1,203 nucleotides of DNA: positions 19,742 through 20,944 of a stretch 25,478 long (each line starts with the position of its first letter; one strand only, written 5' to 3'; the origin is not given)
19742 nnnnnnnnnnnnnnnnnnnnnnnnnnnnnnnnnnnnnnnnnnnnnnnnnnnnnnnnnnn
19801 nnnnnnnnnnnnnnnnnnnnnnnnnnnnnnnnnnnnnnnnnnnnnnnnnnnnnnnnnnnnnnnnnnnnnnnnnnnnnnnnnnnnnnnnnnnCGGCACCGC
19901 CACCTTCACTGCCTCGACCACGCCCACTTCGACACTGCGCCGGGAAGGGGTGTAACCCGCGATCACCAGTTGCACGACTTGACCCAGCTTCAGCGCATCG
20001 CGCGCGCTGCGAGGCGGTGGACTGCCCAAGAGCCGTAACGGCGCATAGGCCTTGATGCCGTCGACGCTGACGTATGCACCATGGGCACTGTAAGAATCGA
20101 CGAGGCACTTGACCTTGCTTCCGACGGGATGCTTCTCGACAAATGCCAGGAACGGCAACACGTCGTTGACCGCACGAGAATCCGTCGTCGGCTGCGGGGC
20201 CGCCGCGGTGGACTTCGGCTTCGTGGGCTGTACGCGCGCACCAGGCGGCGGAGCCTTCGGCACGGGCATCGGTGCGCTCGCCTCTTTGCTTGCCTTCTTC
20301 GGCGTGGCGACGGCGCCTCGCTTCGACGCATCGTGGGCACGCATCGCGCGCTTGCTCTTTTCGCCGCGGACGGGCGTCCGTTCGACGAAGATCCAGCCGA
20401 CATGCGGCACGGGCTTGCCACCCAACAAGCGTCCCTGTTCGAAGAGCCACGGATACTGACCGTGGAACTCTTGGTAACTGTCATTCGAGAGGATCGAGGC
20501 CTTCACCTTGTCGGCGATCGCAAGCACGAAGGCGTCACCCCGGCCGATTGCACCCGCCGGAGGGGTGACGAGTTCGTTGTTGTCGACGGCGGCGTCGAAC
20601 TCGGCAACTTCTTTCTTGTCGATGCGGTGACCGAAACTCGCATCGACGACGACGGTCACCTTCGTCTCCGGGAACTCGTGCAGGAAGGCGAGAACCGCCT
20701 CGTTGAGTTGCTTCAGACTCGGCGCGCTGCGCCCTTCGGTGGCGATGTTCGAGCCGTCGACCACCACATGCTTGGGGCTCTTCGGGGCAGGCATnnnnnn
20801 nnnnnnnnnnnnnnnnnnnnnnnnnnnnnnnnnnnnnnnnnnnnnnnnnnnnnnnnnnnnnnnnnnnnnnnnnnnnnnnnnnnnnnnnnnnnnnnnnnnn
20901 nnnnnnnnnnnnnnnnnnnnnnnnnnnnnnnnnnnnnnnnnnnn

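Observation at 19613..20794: Bacterial Regnase-1-like ribonuclease fused to an S1 domain and a histone-H1-like tail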

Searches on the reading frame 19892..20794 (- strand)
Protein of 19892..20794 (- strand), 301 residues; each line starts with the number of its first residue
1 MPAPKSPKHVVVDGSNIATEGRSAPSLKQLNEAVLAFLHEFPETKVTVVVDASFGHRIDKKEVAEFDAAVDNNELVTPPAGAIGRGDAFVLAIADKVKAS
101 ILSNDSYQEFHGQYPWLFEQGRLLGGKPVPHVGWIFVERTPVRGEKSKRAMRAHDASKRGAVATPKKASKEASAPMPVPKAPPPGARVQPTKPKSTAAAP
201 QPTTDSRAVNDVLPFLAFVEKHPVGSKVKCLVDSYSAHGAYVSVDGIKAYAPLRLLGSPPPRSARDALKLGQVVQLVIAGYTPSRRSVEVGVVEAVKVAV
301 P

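Call 6: find_homologous_proteins(query=window:19892-20794:-, max_evalue=0.001)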
Query seq(301 aa) (301 aa): 5719 proteins with E <= 0.001 among 8000 candidates; the best 120 are listed.
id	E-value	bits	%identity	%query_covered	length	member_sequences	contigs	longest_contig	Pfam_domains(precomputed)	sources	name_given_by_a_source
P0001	4.2e-192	655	100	100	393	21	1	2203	PF11977.15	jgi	jgi:Zc3h12a-like Ribonuclease NYN domain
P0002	2.7e-182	623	95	100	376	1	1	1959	PF11977.15,PF07382.17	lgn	-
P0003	2.8e-182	623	95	100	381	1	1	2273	PF11977.15,PF07382.17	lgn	-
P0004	2.8e-182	623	95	100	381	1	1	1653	PF11977.15,PF07382.17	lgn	-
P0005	2.8e-182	623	95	100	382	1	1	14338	PF11977.15,PF07382.17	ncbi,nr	ncbi:MAG: hypothetical protein KGQ43_04640 [Acidobacteria bacterium]|nr:hypothetical protein [Acidob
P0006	2.8e-182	623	95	100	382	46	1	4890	PF11977.15,PF07382.17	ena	-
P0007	3.0e-182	623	95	100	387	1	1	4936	PF11977.15,PF07382.17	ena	-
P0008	4.6e-182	622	95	100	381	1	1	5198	PF11977.15,PF07382.17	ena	-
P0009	4.4e-181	619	95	100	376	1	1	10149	PF11977.15,PF07382.17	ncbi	-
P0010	2.3e-180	617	94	100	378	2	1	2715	PF11977.15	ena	-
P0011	3.4e-180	616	94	98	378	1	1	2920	PF11977.15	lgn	-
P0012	6.8e-180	615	94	100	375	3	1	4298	PF11977.15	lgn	-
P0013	8.1e-180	615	94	98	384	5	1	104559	PF11977.15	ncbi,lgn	-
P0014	2.2e-179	613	94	100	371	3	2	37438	PF11977.15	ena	-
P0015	2.8e-179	613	94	98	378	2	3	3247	PF11977.15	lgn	-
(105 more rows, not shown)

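Call 9: find_related_loci(query=window:19892-20794:-, collection=genome_contigs, flank=6000)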
Query seq(301 aa) (301 aa) in genome_contigs; peptide patterns used: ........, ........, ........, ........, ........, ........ (x = any residue, [..] = any of these).
599 stretches matched a pattern (row limit reached: there are more); 39 encode a relative of the query (tblastn E <= 1e-3); 38 distinct loci.
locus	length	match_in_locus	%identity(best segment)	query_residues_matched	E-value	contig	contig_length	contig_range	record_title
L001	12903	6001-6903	92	1-301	5e-174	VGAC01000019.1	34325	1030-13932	MAG: Actinomycetota bacterium isolate M_surface_8_m2_026 M_surface_8_m2_026_Ga0194117_10001015, whole genome shotgun seq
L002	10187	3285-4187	88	1-294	6e-168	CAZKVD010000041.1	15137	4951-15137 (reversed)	MAG TPA_asm: uncultured Bifidobacterium sp. isolate SRP278252_co3_59 genome assembly, contig: NODE_7222_length_15137_cov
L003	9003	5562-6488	82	1-291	4e-156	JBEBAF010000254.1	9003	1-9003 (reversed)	MAG: Actinomycetota bacterium isolate altamaha_2019_sw_WHONDRS-S19S_0010_B_bin.71 scaffold_681629, whole genome shotgun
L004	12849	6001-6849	63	8-290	1e-115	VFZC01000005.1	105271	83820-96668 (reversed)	MAG: Actinomycetota bacterium isolate K_Offshore_40m_m2_124 K_Offshore_40m_m2_124_Ga0194133_10000306, whole genome shotg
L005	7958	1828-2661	62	7-290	1e-112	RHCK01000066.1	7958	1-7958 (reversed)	MAG: Acidimicrobiia bacterium isolate WBB_6_010 contig_100_65, whole genome shotgun sequence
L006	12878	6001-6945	59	8-295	3e-112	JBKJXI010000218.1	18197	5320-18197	MAG: Ilumatobacteraceae bacterium isolate swi_bin.17 k127_16008612, whole genome shotgun sequence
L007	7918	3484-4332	62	8-290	1e-111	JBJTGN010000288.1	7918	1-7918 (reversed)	MAG: Actinomycetota bacterium isolate samp_4319_concoct_650 samp_4319_1120169, whole genome shotgun sequence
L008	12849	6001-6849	60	8-290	6e-110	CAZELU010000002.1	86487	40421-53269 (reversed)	MAG TPA_asm: uncultured Bifidobacterium sp. isolate SRP278252_co3_52 genome assembly, contig: NODE_249_length_86487_cov_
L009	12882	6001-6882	85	1-287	1e-147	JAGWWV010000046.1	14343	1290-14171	MAG: Acidobacteria bacterium isolate REEB451 contig-150_7743, whole genome shotgun sequence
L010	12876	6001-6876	60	8-290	3e-109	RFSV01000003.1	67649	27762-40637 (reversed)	MAG: Acidimicrobiia bacterium isolate WB4_4_429 contig_100_2, whole genome shotgun sequence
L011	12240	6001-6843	61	2-290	4e-109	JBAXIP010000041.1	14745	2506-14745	MAG: Actinomycetes bacterium isolate ELA352 MAG352_41, whole genome shotgun sequence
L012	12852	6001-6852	61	4-290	7e-109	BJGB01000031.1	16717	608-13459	Actinomycetes bacterium LBMAG_Actinobacteria_hypo.bin5_acIV DNA, sequence031, whole genome shotgun sequence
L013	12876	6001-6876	59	8-290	2e-108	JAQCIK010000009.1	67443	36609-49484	MAG: Actinomycetota bacterium isolate casp40-mb.285 NODE_861_length_67443_cov_1.170943, whole genome shotgun sequence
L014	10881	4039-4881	61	2-290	2e-108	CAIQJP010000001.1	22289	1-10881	MAG: uncultured actinobacterium isolate Kiruna3_bin-4227 genome assembly, contig: bin-4227:001/165, whole genome shotgun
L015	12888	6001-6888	57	8-290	3e-108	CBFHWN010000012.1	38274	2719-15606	MAG: uncultured Ilumatobacteraceae bacterium isolate Co_bin_148_strict genome assembly, contig: Co_bin_148_strict_c12, w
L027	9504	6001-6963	51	9-301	1e-99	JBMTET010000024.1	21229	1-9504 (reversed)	MAG: Ilumatobacteraceae bacterium isolate LKB_V2_S15_100percent_par_LKB_V2_S15_metabat.129 NODE_1438_length_21229_cov_7.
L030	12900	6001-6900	53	9-293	1e-90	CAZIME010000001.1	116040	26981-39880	MAG TPA_asm: uncultured Bifidobacterium sp. isolate SRP193358_co1_231 genome assembly, contig: NODE_156_length_116040_co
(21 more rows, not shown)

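Call 20: search_protein_representatives(protein=window:19910-20794:-)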
Query: 295 residues. Proteins with E-value up to 0.001 (for the whole library): 1096; up to 1e-10: 770; up to 1e-30: 333. The best 150 are listed.
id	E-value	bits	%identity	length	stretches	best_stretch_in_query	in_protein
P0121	7.0e-108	377.0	62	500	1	7-293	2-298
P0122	1.0e-106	373.2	63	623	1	10-292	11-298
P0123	2.6e-106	371.8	63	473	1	9-292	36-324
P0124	1.1e-104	366.4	64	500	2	9-190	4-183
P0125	2.0e-104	365.6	65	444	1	5-290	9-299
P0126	3.8e-103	361.4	63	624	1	9-292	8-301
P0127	3.9e-103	361.4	60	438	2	7-197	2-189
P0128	5.2e-103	361.0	59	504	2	7-204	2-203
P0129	9.0e-103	360.2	63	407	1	7-292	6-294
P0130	8.2e-102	357.1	70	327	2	9-157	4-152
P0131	3.3e-100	351.8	61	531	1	7-292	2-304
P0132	9.9e-100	350.2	59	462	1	7-293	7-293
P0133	1.1e-99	350.1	65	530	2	10-199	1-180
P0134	3.2e-99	348.6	59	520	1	2-292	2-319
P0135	1.7e-98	346.2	61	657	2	7-185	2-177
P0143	2.5e-93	329.2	55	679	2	8-204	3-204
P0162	1.7e-84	300.3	47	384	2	6-223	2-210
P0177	1.0e-80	287.8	48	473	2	3-203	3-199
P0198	4.9e-78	279.1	48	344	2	11-194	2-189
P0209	6.0e-77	275.5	48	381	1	8-292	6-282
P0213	3.2e-76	273.1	48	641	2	9-227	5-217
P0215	3.9e-76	272.8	46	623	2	7-195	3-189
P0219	1.6e-75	270.8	50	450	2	8-208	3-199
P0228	5.9e-74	265.6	45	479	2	5-211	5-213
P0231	1.2e-73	264.7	47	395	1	8-293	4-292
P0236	4.1e-73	262.9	47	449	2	9-205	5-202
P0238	4.2e-73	262.9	47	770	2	9-185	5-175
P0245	2.9e-72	260.1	48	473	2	9-201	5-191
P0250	5.2e-72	259.3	45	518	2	5-210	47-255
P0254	1.7e-71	257.6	49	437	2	10-202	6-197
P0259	4.5e-70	252.9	46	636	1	8-291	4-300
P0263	4.5e-69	249.6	47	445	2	5-192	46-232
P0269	2.5e-68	247.2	47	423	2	8-208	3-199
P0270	3.4e-68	246.7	50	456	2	9-201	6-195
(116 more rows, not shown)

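Call 21: list_cluster_members(proteins=[P0121, P0143, P0162, P0198, P0215, P0228, P0238, P0250, P0263, P0270])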
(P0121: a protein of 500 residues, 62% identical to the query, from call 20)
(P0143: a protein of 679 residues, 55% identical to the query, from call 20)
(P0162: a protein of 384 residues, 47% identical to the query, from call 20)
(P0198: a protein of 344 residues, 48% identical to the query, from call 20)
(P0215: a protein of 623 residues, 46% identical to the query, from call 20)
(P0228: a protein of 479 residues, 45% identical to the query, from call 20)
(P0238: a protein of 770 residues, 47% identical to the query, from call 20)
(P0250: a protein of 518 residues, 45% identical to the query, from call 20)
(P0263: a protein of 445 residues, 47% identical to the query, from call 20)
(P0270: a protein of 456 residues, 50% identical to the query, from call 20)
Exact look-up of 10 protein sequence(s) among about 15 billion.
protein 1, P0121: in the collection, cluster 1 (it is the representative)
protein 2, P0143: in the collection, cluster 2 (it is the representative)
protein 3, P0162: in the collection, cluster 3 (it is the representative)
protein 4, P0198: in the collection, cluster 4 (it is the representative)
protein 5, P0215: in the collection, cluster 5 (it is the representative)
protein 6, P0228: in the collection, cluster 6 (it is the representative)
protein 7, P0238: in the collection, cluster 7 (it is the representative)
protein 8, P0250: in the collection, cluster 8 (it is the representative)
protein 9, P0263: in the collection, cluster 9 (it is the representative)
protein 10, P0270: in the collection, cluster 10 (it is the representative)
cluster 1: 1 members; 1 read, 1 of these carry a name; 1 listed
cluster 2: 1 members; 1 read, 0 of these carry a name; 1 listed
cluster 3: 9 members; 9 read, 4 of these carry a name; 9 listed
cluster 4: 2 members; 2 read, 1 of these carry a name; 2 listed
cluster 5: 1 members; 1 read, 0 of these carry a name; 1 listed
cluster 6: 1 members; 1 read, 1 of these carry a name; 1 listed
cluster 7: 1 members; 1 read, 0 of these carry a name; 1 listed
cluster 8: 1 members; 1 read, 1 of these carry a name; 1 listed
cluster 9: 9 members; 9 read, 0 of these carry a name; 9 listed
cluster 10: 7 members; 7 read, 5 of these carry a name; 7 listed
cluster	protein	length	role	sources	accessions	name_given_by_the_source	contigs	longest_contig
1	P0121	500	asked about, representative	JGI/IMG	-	S1 RNA binding domain/Zc3h12a-like Ribonuclease NYN domain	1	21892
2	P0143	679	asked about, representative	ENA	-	-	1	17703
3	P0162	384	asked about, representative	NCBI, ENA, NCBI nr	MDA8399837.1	MAG: hypothetical protein M0008_07300 [Actinomycetota bacterium] | hypothetical protein [Actinomycetota bacterium]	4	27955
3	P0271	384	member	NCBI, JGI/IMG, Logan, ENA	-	hypothetical protein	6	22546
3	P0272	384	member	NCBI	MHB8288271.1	MAG: NYN domain-containing protein [Acidimicrobiales bacterium]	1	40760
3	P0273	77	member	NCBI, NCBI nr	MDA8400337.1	MAG: hypothetical protein M0008_09905, partial [Actinomycetota bacterium] | hypothetical protein [Actinomycetota bacterium]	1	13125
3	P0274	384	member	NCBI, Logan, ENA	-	-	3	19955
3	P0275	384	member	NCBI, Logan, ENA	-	-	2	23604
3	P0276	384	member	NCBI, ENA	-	-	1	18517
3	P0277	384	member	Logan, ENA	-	-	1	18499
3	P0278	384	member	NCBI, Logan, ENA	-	-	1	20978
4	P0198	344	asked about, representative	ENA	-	-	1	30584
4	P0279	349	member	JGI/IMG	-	pyruvate/2-oxoglutarate dehydrogenase complex dihydrolipoamide acyltransferase (E2) ...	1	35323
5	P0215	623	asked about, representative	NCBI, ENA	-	-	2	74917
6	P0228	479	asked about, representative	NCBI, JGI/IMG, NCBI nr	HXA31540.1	MAG TPA: S1 RNA-binding domain-containing protein [Acidimicrobiales bacterium] | hypothetical protein | S1 RNA-binding domain-containing protein [Acidimicrobiales bacterium]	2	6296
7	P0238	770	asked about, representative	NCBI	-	-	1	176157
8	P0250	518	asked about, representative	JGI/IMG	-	hypothetical protein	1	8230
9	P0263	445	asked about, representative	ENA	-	-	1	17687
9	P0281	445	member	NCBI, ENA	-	-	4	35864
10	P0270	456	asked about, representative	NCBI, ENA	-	-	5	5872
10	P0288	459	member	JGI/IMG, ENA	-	hypothetical protein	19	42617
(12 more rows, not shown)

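Call 38: find_encoding_contigs(protein=P0238, flank=8000, max_places=2)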
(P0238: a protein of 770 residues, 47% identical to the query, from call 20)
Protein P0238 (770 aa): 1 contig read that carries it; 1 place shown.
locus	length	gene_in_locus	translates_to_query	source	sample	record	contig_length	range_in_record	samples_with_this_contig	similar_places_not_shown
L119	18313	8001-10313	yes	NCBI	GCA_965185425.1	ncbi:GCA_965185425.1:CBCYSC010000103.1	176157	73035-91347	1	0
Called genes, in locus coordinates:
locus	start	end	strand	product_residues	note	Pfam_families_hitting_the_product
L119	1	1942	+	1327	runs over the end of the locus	PF16078:2-oxogl_dehyd_N, PF00198:2-oxoacid_dh, PF00676:E1_dh, PF02779:Transket_pyr, PF16870:OxoGdeHyase_C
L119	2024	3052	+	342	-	PF01073:3Beta_HSD, PF01370:Epimerase, PF02719:Polysacc_synt_2, PF04321:RmlD_sub_bind, PF08659:KR (weak), PF16363:GDP_Man_Dehyd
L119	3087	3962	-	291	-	-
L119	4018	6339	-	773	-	PF01315:Ald_Xan_dh_C, PF02738:MoCoBD_1, PF20256:MoCoBD_2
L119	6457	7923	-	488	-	PF00702:Hydrolase, PF13419:HAD_2 (weak), PF00293:NUDIX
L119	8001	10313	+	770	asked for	PF11977:RNase_Zc3h12a (weak)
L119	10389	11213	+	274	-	PF03372:Exo_endo_phos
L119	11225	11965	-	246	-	PF00702:Hydrolase, PF13419:HAD_2 (weak), PF13242:Hydrolase_like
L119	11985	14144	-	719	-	PF00580:UvrD-helicase, PF13245:AAA_19, PF13361:UvrD_C, PF13538:UvrD_C_2, PF00570:HRDC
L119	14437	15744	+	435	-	PF08811:DUF1800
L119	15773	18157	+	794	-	-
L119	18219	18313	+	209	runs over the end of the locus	PF03703:bPH_2, PF09851:SHOCT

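Call 39: find_encoding_contigs(protein=P0162, flank=7000, max_places=1)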
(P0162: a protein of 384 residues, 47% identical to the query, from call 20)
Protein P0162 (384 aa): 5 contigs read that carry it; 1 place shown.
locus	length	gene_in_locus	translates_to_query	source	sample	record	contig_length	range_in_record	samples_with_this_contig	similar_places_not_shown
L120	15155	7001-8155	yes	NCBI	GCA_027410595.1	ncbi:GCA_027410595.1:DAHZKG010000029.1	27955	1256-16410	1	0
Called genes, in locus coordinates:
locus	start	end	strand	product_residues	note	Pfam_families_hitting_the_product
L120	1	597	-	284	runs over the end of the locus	-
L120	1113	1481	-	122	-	PF12728:HTH_17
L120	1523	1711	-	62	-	-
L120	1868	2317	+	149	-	-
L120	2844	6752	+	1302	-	PF16078:2-oxogl_dehyd_N, PF00198:2-oxoacid_dh, PF00676:E1_dh, PF02779:Transket_pyr, PF16870:OxoGdeHyase_C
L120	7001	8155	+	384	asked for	PF11977:RNase_Zc3h12a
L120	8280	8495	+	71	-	-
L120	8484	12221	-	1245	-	PF02463:SMC_N, PF13175:AAA_15, PF13304:AAA_21 (weak), PF13476:AAA_23, PF13555:AAA_29 (weak), PF06470:SMC_hinge, PF13304:AAA_21 (weak)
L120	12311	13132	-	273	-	PF01149:Fapy_DNA_glyco, PF06831:H2TH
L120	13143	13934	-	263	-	PF14622:Ribonucleas_3_3, PF00636:Ribonuclease_3, PF00035:dsrm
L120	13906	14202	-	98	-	PF00550:PP-binding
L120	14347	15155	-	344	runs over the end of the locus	PF02504:FA_synthesis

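Call 40: find_encoding_contigs(protein=P0288, flank=7000, max_places=1)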
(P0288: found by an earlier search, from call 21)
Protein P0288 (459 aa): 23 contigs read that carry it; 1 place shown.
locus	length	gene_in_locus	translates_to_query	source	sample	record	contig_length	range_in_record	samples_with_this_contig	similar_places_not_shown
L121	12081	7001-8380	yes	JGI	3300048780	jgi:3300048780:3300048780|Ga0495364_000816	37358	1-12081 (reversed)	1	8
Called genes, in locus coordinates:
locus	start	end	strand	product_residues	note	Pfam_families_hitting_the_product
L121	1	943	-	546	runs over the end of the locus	PF00501:AMP-binding, PF13193:AMP-binding_C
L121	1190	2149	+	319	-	PF02770:Acyl-CoA_dh_M, PF00441:Acyl-CoA_dh_1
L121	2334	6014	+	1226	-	PF16078:2-oxogl_dehyd_N, PF00198:2-oxoacid_dh, PF00676:E1_dh, PF02779:Transket_pyr, PF16870:OxoGdeHyase_C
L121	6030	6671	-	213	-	PF00702:Hydrolase, PF13419:HAD_2 (weak)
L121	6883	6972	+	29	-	-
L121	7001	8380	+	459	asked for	PF11977:RNase_Zc3h12a, PF00575:S1 (weak)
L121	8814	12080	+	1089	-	?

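Call 41: find_encoding_contigs(protein=P0281, flank=7000, max_places=1)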
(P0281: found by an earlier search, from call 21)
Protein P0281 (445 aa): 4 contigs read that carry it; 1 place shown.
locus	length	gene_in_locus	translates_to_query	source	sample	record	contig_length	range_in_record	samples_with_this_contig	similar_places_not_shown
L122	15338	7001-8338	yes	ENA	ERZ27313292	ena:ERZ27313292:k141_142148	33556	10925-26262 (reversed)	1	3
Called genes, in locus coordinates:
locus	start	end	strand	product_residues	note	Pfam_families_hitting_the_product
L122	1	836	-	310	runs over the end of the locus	PF12911:OppC_N, PF00528:BPD_transp_1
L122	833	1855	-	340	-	PF19300:BPD_transp_1_N (weak), PF00528:BPD_transp_1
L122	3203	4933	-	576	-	PF00496:SBP_bac_5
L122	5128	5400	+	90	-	-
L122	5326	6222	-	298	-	PF01370:Epimerase, PF08338:DUF1731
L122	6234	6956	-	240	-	PF00561:Abhydrolase_1, PF12146:Hydrolase_4, PF12697:Abhydrolase_6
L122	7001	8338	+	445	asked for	PF11977:RNase_Zc3h12a (weak)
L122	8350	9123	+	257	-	PF03372:Exo_endo_phos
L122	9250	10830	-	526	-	PF00580:UvrD-helicase, PF13604:AAA_30 (faint), PF01443:Viral_helicase1 (faint), PF13245:AAA_19, PF13361:UvrD_C, PF13538:UvrD_C_2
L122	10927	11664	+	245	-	PF00561:Abhydrolase_1, PF12146:Hydrolase_4, PF12697:Abhydrolase_6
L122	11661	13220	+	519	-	PF08245:Mur_ligase_M, PF02875:Mur_ligase_C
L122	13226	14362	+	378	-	PF01820:Dala_Dala_lig_N, PF07478:Dala_Dala_lig_C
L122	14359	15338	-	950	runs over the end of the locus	-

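Call 63: list_cluster_members(proteins=[P0177, P0209, P0213, P0219, P0231, P0236, P0245, P0254, P0259, P0269])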
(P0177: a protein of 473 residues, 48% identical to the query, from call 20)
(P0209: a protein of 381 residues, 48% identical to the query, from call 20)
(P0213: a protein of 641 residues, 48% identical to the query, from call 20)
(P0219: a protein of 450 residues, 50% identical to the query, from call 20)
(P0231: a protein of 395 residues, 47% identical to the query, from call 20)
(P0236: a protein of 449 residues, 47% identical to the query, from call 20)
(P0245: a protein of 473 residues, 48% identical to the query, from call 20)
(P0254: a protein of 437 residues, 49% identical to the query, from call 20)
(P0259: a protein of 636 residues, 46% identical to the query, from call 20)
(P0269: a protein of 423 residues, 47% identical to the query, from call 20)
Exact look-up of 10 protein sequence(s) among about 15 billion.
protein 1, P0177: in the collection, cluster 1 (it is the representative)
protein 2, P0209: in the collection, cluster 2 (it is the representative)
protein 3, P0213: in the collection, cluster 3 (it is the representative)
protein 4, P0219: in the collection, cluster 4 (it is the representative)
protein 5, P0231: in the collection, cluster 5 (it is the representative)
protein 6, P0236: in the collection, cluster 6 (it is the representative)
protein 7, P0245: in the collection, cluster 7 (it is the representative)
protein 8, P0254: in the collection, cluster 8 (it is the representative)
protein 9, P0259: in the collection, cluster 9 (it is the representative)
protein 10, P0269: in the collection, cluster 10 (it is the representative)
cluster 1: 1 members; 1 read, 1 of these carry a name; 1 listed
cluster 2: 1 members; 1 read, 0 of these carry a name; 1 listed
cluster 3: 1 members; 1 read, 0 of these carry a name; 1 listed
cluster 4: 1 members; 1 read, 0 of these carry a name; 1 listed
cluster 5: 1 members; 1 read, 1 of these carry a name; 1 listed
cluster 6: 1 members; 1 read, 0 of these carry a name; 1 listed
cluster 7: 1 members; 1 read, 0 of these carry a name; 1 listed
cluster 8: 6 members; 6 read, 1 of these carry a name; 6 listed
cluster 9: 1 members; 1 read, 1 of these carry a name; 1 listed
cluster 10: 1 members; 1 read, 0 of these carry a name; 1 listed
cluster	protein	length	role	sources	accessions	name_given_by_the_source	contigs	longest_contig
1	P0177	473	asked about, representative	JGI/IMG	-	predicted RNA-binding protein with RPS1 domain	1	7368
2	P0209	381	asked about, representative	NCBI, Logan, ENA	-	-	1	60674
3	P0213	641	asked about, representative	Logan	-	-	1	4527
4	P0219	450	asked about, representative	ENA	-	-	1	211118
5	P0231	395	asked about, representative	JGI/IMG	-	hypothetical protein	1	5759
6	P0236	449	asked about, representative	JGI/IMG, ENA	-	-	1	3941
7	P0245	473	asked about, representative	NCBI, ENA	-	-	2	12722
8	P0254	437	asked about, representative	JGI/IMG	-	hypothetical protein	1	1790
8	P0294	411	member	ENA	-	-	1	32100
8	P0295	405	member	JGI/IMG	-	-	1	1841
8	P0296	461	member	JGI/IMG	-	-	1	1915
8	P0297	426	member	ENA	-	-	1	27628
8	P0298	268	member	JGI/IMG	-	-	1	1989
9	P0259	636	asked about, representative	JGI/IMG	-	hypothetical protein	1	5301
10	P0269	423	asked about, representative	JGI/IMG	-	-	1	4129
